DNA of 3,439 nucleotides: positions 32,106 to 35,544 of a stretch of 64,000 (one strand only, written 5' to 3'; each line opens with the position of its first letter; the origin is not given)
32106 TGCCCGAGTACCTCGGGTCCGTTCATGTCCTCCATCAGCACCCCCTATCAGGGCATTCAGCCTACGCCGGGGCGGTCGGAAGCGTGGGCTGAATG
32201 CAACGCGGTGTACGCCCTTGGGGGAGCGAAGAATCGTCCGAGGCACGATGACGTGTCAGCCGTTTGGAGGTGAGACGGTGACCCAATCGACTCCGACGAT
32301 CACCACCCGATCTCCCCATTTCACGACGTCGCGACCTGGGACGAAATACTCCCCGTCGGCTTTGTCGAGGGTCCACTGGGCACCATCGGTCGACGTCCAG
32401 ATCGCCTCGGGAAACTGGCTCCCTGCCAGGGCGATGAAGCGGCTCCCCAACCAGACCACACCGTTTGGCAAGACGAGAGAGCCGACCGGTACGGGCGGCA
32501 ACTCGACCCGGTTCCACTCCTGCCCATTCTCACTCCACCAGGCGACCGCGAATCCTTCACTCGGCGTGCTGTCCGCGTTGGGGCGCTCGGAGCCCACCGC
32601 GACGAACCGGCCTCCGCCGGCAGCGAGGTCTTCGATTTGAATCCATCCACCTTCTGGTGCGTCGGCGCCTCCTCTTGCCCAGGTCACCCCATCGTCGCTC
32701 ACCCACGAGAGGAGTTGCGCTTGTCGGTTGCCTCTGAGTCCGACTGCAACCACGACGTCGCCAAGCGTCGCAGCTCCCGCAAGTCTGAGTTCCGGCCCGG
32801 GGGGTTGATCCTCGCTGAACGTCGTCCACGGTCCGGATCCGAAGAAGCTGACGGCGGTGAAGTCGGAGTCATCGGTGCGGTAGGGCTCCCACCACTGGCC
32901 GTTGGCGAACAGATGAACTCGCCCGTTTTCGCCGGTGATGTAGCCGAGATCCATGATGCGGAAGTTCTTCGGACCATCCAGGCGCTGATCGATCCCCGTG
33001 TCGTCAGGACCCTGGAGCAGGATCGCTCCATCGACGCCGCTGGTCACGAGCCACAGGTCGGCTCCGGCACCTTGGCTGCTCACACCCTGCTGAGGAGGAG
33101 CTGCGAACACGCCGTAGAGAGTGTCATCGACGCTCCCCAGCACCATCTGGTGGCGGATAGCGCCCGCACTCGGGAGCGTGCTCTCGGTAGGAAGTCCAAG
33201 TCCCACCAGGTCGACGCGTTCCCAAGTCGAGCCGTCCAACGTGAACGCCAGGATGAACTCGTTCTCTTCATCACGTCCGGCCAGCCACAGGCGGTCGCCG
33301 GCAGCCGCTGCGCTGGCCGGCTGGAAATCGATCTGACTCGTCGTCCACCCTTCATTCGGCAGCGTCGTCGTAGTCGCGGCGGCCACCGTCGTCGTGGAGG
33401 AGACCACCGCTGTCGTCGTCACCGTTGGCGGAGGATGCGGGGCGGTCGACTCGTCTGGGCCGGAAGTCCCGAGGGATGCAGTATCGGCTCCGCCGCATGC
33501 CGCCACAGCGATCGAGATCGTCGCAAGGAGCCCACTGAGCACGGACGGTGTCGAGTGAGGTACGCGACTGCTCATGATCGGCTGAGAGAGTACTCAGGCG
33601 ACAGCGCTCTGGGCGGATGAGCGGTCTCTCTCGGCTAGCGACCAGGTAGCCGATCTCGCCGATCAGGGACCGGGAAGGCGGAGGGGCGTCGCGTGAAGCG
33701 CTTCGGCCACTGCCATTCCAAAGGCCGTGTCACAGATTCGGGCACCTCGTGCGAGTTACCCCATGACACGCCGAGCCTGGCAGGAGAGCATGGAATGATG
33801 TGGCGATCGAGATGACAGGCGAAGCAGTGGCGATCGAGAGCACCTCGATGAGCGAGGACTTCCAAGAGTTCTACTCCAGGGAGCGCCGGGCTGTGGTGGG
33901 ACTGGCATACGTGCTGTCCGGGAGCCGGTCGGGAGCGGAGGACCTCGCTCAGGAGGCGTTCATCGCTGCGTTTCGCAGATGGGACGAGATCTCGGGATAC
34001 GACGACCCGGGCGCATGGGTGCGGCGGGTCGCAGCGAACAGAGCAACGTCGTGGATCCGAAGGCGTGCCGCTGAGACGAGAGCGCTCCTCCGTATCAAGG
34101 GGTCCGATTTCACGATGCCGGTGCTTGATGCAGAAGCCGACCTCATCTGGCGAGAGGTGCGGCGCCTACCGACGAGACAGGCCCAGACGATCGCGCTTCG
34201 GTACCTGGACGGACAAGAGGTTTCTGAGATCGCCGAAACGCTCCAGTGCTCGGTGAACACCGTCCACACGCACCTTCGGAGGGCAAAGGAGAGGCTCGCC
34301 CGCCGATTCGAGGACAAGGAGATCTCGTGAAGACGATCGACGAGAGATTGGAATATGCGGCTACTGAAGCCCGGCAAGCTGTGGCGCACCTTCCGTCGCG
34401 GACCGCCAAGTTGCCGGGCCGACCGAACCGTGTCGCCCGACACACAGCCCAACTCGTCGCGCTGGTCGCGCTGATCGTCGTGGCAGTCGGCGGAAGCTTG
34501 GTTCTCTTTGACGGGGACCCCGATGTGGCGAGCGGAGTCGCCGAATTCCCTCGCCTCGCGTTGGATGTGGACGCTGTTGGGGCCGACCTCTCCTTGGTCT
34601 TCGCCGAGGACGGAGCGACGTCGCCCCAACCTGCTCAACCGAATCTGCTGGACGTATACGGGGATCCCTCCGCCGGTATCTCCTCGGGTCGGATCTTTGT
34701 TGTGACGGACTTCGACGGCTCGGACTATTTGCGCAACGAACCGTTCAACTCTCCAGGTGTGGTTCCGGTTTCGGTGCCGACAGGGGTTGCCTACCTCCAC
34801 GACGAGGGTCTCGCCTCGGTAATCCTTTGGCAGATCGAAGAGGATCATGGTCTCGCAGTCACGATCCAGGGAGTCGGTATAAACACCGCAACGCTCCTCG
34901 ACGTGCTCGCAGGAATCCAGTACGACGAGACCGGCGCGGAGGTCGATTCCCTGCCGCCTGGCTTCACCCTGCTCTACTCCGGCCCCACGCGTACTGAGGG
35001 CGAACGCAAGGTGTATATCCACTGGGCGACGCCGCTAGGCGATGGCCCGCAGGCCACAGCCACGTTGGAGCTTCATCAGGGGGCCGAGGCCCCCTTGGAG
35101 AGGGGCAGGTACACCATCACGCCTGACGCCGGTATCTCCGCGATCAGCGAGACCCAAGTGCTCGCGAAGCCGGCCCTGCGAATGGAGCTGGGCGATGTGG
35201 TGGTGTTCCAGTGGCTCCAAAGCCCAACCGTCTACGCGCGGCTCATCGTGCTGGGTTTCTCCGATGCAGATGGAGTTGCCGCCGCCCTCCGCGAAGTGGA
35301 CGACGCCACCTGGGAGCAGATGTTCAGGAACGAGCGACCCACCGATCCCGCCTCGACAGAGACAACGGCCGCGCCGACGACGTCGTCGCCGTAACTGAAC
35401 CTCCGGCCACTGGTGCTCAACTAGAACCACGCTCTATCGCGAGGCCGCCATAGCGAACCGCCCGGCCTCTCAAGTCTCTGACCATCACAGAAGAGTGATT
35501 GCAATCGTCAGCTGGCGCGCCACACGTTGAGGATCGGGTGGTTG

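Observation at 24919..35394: Two paralogous modules of beta-propeller protein divergent from an ECF sigma factor plus membrane anti-sigma factor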

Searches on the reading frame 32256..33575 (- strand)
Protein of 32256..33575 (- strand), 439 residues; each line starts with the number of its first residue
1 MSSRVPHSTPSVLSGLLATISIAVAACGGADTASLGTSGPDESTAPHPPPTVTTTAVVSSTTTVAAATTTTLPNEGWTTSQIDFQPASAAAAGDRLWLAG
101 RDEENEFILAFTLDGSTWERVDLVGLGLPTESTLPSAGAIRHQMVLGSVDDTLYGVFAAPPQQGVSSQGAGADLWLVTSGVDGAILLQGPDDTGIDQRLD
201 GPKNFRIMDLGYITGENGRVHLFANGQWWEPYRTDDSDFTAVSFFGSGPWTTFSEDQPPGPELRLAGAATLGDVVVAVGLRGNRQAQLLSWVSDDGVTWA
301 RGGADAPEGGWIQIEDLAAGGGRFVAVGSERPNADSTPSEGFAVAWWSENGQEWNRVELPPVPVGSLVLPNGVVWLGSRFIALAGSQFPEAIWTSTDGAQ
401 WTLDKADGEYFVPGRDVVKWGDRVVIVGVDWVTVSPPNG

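Call 9: search_protein_families(library=pfam, proteins=[window:32256-33575:-], max_evalue=0.01)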
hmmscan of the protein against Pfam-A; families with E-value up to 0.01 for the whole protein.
window:32256-33575:- (439 aa): 1 family
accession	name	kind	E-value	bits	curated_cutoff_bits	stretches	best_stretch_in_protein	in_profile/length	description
PF13088.12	BNR_2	-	0.0054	16.6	31.4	0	272-363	122-207/277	BNR repeat-like domain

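Call 19: search_protein_families(library=ncbifam, proteins=[window:32256-33575:-], max_evalue=0.01)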
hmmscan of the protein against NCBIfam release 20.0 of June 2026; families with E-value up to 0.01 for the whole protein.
window:32256-33575:- (439 aa): 0 families

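Call 51: find_homologous_proteins(query=window:32256-33575:-, max_evalue=0.00001)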
Query window:32256-33575:- (439 aa): 2 proteins with E <= 0.00001 among 8000 candidates.
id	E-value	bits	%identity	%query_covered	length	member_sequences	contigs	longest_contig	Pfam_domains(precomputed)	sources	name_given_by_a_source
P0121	2.6e-291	984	100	100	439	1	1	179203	-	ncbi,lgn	-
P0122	7.2e-93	330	43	99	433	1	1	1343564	-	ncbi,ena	-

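Call 52: find_encoding_contigs(protein=P0122, flank=8000, max_places=2)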
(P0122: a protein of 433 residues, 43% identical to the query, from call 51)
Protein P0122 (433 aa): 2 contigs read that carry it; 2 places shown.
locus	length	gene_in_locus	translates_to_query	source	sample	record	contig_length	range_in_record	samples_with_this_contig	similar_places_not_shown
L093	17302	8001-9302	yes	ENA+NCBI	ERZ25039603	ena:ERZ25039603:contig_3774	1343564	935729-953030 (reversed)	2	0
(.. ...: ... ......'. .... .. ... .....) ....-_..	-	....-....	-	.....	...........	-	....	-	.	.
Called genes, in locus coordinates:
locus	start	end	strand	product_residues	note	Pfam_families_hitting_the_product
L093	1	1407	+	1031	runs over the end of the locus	-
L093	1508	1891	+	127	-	-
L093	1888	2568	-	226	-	-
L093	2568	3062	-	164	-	PF11290:DUF3090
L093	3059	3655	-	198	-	PF00300:His_Phos_1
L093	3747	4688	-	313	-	PF00389:2-Hacid_dh, PF02826:2-Hacid_dh_C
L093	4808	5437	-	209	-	PF02586:SRAP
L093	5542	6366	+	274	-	PF03734:YkuD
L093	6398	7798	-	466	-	PF01757:Acyl_transf_3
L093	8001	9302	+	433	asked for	-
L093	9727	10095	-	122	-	-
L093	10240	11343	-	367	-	PF01758:SBF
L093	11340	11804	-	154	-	PF06094:GGACT (weak), PF13772:AIG2_2 (weak)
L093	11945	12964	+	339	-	PF02885:Glycos_trans_3N, PF00591:Glycos_transf_3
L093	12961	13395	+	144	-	PF01475:FUR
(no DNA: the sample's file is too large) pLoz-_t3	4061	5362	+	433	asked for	-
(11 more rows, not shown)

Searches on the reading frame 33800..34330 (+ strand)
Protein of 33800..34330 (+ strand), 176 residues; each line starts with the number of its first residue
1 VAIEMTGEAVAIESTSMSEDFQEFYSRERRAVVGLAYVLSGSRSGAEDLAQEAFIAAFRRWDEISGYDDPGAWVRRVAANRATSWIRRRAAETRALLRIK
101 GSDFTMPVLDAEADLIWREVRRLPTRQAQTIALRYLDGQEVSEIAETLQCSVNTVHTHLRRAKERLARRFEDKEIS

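Call 9: search_protein_families(library=pfam, proteins=[window:33800-34330:+], max_evalue=0.01)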
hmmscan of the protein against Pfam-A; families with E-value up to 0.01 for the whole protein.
window:33800-34330:+ (176 aa): 14 families
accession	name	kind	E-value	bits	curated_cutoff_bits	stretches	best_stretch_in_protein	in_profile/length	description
PF08281.18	Sigma70_r4_2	-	1.3e-14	54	25.7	1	115-166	3-54/54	Sigma-70, region 4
PF04542.20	Sigma70_r2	-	6.3e-13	48.8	24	1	24-90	1-69/71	Sigma-70 region 2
PF04545.22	Sigma70_r4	-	7.5e-08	32.2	24.1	1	122-166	4-48/50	Sigma-70, region 4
PF07638.17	Sigma70_ECF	-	4.7e-07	30.3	21.1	1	119-170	132-183/185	ECF sigma factor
PF00196.25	GerE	-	6.3e-06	26.2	23.5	1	130-166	9-45/57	Bacterial regulatory proteins, luxR family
PF13556.12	HTH_30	-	8e-05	22.8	27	1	136-173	9-47/59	PucR C-terminal helix-turn-helix domain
PF13384.12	HTH_23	-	8.7e-05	22.7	24.6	1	129-166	8-46/50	Homeodomain-like domain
PF13936.12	HTH_38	-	0.00022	21.4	27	1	129-161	11-43/44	Helix-turn-helix domain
PF04297.20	UPF0122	-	0.00063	20.4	22.7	1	123-173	18-67/101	Putative helix-turn-helix protein, YlxM / p13 like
PF12840.13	HTH_20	-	0.00064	20.1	27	1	133-160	10-40/51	Helix-turn-helix domain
PF04967.18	HTH_10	-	0.00089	19.5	23.1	1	141-167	26-52/53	HTH DNA binding domain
PF06056.18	Terminase_5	-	0.004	17.5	20.3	1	135-165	10-40/58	Putative ATPase subunit of terminase (gpP-like)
PF14493.12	HTH_40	-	0.0054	17.4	27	0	129-164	4-38/89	Helix-turn-helix domain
PF13551.12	HTH_29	-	0.0054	17.2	28.1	0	131-164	4-39/64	Winged helix-turn helix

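Call 18: find_encoding_contigs(protein=window:33800-34330:+, flank=10000, max_places=6)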
Protein window:33800-34330:+ (176 aa): 1 contig read that carries it; 1 place shown.
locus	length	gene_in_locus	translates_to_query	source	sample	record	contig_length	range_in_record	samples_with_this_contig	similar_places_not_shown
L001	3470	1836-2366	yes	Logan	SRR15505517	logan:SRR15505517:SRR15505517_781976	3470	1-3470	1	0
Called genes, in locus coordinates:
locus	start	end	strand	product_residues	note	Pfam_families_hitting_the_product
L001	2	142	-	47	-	?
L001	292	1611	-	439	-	-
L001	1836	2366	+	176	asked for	PF07638:Sigma70_ECF (weak), PF04542:Sigma70_r2, PF08281:Sigma70_r4_2, PF04545:Sigma70_r4, PF00196:GerE (weak)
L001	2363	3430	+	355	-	-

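Call 19: search_protein_families(library=ncbifam, proteins=[window:33800-34330:+], max_evalue=0.01)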
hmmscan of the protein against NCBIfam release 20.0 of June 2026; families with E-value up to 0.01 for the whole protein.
window:33800-34330:+ (176 aa): 99 families (the best 25 are shown)
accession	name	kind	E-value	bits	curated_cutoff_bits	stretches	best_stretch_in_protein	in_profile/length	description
TIGR02983.1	SigE-fam_strep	subfamily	4.5e-35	120.9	141.55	1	17-172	4-160/162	SigE family RNA polymerase sigma factor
TIGR02937.1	sigma70-ECF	superfamily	1.2e-21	77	42.9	1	20-169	2-164/165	sigma-70 family RNA polymerase sigma factor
TIGR02989.1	Sig-70_gvs1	subfamily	1.8e-20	73.5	124.55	1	20-167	2-155/158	RNA polymerase sigma-70 factor, Rhodopirellula/Verrucomicrobium family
NF058625.1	sigma_PG0214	equivalog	6.1e-20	71.6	130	1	19-173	4-164/170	GFO_1088 family ECF-type sigma factor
NF007223.0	PRK09641.1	equivalog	2.9e-17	63.1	209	2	114-172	128-186/187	RNA polymerase sigma factor SigW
TIGR02985.1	Sig70_bacteroi1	subfamily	5.9e-17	62.3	126.4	1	20-167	2-159/162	RNA polymerase sigma-70 factor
TIGR02948.1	SigW_bacill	equivalog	2.1e-16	60.5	243.1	1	30-171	29-185/187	RNA polymerase sigma factor SigW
NF006930.0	PRK09415.1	subfamily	3.9e-16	59.4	198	1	17-172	14-177/179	RNA polymerase factor sigma C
TIGR02960.1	SigX5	hypoth_equivalog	1.7e-15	57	264.75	2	18-118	4-104/322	RNA polymerase sigma-70 factor, TIGR02960 family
NF006089.0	PRK08241.1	subfamily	3.4e-15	56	240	2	12-93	15-96/343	RNA polymerase subunit sigma-70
NF006550.0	PRK09047.1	equivalog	2.9e-14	53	173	1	115-175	132-192/194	RNA polymerase sigma factor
TIGR02950.1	SigM_subfam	subfamily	4.2e-13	49.4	147.95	1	22-169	3-157/159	RNA polymerase sigma factor, SigM family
NF004113.0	PRK05602.1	equivalog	2.6e-12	46.8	208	1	19-174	45-205/211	RNA polymerase sigma factor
NF007225.0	PRK09643.1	equivalog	3.8e-12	46.3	190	1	19-171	27-183/204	RNA polymerase sigma factor SigM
TIGR02939.1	RpoE_Sigma70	equivalog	4.7e-12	46.3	236.15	2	115-170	131-186/190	RNA polymerase sigma factor RpoE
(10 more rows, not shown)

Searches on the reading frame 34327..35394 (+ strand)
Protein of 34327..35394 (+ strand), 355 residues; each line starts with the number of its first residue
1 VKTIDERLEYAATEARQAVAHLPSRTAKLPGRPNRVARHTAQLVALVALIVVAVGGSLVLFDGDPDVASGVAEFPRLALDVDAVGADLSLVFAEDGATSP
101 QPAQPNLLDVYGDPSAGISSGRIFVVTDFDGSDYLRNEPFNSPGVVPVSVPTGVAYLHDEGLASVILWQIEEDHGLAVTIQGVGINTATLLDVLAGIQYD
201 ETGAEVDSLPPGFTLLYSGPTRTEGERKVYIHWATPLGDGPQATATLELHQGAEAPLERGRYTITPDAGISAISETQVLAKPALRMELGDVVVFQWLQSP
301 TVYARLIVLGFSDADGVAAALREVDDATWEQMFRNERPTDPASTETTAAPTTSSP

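Call 9: search_protein_families(library=pfam, proteins=[window:34327-35394:+], max_evalue=0.01)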
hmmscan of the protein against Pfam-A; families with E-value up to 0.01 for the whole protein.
window:34327-35394:+ (355 aa): 0 families

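Call 19: search_protein_families(library=ncbifam, proteins=[window:34327-35394:+], max_evalue=0.01)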
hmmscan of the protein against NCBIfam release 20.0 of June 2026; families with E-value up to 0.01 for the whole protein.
window:34327-35394:+ (355 aa): 1 family
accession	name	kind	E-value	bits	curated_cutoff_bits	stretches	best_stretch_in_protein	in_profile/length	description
NF002561.0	PRK02155.1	equivalog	0.0086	15.4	371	0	40-133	20-109/297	NAD kinase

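Call 54: find_homologous_proteins(query=window:34327-35394:+, max_evalue=0.001)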
Query window:34327-35394:+ (355 aa): 4 proteins with E <= 0.001 among 8000 candidates.
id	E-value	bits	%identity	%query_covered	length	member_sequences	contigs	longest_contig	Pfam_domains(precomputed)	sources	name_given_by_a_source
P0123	1.3e-228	776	100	100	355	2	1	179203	-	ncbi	-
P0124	1.4e-138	480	64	100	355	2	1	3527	-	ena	-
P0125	7.6e-127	442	62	99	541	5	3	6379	-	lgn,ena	-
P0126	1.8e-89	319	50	99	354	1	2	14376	-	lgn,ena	-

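Call 65: predict_structure(alignment_id=A2)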
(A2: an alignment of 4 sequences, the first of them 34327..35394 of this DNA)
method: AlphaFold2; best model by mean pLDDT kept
length: 355 residues; sequences in the alignment: 4
mean_pLDDT: 33.3   pTM: 0.23
mean pLDDT of the five models: 33.3, 32.1, 31.8, 30.7, 29.6
residues with pLDDT >= 90: 0; 70-90: 0; 50-70: 1; < 50: 354
segments of 3 or more residues with pLDDT < 50: 1-288, 290-355
pLDDT, mean of each block of 10 residues (from residue 1): 37 39 32 35 39 37 35 27 23 25 25 27 27 34 31 38 39 38 37 38 30 30 30 31 31 29 35 41 45 41 30 34 32 31 34 36
secondary structure, 60 per line:
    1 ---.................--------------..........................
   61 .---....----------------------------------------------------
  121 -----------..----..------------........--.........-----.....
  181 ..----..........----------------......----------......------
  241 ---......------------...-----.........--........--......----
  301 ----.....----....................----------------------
elements in order: H4-20 H35-61 H65-68 E152-159 E162-170 E176-182 H187-196 E213-218 E229-234 E244-249 E262-264 E270-278 E281-288 E291-296 E305-309 H314-333

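Call 97: find_encoding_contigs(protein=P0126, flank=6000, max_places=2)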
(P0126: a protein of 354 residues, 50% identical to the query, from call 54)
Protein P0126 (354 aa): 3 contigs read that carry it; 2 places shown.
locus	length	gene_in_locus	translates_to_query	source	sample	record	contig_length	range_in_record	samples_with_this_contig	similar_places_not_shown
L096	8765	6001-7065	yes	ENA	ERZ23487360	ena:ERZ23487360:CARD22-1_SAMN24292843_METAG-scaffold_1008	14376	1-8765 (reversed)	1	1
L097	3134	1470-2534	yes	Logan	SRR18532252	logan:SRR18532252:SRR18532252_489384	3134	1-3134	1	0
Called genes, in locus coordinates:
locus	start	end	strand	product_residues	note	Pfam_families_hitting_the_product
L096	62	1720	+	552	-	PF17391:Urocanase_N, PF01175:Urocanase, PF17392:Urocanase_C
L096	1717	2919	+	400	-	PF01979:Amidohydro_1, PF07969:Amidohydro_3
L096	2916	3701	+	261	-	PF03009:GDPD, PF13653:GDPD_2 (weak)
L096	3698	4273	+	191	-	-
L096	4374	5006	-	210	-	-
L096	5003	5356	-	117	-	PF13744:HTH_37 (weak), PF01381:HTH_3, PF12844:HTH_19, PF13413:HTH_25 (weak), PF13443:HTH_26 (weak), PF13560:HTH_31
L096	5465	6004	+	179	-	PF04542:Sigma70_r2, PF07638:Sigma70_ECF, PF08281:Sigma70_r4_2, PF00196:GerE (weak), PF04545:Sigma70_r4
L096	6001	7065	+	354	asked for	-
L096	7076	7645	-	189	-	PF01661:Macro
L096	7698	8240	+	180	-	PF25213:HVO_A0261_N (faint), PF12802:MarR_2, PF12840:HTH_20, PF25212:HVO_A0114 (weak), PF01022:HTH_5, PF09339:HTH_IclR (weak), PF01978:TrmB (weak), PF13412:HTH_24 (weak)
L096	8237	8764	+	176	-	?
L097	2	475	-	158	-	?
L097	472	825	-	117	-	PF13744:HTH_37 (weak), PF01381:HTH_3, PF12844:HTH_19, PF13413:HTH_25 (weak), PF13443:HTH_26 (weak), PF13560:HTH_31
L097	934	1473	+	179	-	PF04542:Sigma70_r2, PF07638:Sigma70_ECF, PF08281:Sigma70_r4_2, PF00196:GerE (weak), PF04545:Sigma70_r4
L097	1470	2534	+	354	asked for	-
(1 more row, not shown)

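Call 98: find_encoding_contigs(protein=P0125, flank=6000, max_places=3)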
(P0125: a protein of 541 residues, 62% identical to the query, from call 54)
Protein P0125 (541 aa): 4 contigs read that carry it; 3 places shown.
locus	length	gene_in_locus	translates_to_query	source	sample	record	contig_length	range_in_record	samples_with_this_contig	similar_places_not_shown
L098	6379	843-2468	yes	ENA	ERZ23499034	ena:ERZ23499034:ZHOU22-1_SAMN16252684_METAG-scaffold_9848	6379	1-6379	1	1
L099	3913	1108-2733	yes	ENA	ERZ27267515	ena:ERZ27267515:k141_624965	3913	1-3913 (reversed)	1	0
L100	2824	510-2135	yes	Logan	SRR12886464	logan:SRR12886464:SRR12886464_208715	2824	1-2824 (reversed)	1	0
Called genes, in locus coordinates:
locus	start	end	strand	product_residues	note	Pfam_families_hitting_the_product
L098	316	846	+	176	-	PF04542:Sigma70_r2, PF07638:Sigma70_ECF (weak), PF08281:Sigma70_r4_2, PF04545:Sigma70_r4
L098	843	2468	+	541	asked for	-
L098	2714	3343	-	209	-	PF01844:HNH (weak)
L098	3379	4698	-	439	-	PF13175:AAA_15 (weak), PF13476:AAA_23 (weak), PF13304:AAA_21, PF13175:AAA_15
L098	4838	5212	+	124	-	-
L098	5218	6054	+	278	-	-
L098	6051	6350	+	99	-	-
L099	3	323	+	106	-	?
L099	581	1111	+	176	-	PF04542:Sigma70_r2, PF07638:Sigma70_ECF (weak), PF08281:Sigma70_r4_2, PF04545:Sigma70_r4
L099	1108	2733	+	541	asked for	-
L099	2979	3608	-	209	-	PF01844:HNH (weak)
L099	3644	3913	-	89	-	?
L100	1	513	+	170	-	?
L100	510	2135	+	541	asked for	-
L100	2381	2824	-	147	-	?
